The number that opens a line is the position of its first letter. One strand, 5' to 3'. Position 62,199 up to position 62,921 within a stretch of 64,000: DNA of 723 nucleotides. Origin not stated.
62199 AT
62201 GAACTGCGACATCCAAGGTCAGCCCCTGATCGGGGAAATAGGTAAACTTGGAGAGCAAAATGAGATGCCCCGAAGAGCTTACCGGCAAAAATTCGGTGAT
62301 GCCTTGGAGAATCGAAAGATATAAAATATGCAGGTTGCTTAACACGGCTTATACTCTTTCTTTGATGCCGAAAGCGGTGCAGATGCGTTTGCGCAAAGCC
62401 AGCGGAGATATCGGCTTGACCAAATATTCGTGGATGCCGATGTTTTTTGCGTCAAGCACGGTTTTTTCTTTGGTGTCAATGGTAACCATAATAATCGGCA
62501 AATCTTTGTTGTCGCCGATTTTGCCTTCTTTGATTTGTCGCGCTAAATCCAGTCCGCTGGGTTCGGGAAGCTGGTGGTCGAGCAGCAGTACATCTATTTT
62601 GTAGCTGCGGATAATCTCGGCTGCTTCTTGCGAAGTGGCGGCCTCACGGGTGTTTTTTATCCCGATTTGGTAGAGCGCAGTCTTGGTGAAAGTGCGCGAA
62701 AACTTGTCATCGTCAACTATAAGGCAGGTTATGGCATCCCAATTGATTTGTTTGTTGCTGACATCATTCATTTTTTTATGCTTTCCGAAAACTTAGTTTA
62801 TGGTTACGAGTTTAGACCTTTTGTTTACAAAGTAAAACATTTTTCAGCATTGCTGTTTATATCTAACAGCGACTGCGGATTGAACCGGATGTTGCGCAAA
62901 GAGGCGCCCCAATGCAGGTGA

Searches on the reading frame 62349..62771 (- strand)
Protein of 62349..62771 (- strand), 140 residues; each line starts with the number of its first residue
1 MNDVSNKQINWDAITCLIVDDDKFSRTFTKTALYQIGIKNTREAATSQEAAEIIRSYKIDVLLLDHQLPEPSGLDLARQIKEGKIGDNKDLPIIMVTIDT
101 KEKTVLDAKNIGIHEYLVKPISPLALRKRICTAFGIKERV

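Call 61: find_encoding_contigs(protein=window:62349-62771:-, flank=10000, max_places=3)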
Protein window:62349-62771:- (140 aa): 14 contigs read that carry it; 3 places shown.
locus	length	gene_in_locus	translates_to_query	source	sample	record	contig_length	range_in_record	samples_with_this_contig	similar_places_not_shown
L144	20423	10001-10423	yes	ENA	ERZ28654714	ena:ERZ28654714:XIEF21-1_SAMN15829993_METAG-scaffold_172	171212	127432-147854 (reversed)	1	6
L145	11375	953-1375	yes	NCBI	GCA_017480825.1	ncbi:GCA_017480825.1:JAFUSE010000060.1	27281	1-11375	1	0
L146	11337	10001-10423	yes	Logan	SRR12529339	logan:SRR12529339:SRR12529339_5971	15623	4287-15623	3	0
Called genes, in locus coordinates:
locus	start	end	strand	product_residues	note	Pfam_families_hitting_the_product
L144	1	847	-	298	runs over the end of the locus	-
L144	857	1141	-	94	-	PF20082:DUF6476 (weak)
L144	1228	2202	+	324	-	PF01479:S4, PF00849:PseudoU_synth_2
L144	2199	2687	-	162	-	-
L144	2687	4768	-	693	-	-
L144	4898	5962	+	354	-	PF00990:GGDEF (weak)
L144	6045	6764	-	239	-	PF01027:Bax1-I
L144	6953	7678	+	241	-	PF04002:RadC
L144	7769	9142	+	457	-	PF13742:tRNA_anti_2, PF01336:tRNA_anti-codon, PF02601:Exonuc_VII_L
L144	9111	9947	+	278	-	PF01551:Peptidase_M23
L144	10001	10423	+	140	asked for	PF00072:Response_reg, PF20274:cREC_REC (weak)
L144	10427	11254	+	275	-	PF02673:BacA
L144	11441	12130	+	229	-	PF03749:SfsA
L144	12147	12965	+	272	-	PF00557:Peptidase_M24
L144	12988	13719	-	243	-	PF00520:Ion_trans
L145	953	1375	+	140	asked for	PF00072:Response_reg, PF20274:cREC_REC (weak)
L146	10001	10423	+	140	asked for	PF00072:Response_reg, PF20274:cREC_REC (weak)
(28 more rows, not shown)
